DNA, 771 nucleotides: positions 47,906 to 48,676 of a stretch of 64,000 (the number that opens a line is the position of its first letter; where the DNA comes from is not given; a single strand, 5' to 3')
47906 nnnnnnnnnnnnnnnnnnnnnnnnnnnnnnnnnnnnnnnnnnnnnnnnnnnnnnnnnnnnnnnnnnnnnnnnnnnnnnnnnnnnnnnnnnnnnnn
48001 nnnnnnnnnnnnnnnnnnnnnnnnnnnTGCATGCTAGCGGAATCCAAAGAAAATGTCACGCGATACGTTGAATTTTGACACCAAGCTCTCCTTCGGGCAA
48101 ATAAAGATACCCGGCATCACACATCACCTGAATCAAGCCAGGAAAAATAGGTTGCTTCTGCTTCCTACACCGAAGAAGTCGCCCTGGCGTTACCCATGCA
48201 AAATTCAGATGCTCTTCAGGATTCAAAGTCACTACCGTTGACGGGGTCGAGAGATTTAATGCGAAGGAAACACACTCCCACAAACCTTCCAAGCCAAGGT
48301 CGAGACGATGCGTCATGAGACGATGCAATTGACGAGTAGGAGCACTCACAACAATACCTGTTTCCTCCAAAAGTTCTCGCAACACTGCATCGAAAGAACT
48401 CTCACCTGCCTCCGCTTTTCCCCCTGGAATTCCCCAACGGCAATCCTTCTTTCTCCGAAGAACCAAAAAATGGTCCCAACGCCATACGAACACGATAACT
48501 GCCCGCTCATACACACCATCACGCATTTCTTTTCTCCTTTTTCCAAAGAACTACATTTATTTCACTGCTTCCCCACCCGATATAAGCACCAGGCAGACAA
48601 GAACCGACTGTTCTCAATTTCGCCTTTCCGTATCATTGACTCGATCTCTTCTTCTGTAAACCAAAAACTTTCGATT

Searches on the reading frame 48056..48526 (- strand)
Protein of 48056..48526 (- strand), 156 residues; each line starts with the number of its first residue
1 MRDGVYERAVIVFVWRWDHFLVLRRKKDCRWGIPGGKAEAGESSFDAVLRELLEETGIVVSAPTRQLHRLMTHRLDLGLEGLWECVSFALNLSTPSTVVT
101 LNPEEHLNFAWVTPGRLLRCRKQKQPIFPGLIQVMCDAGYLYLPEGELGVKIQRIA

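Call 79: search_protein_families(library=pfam, proteins=[window:48056-48526:-], max_evalue=0.001)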
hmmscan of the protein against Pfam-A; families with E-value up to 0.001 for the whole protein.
window:48056-48526:- (156 aa): 1 family
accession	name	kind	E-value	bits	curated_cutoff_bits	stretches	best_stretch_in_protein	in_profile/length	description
PF00293.34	NUDIX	-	4.5e-16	59.5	21.1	1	6-119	2-122/134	NUDIX domain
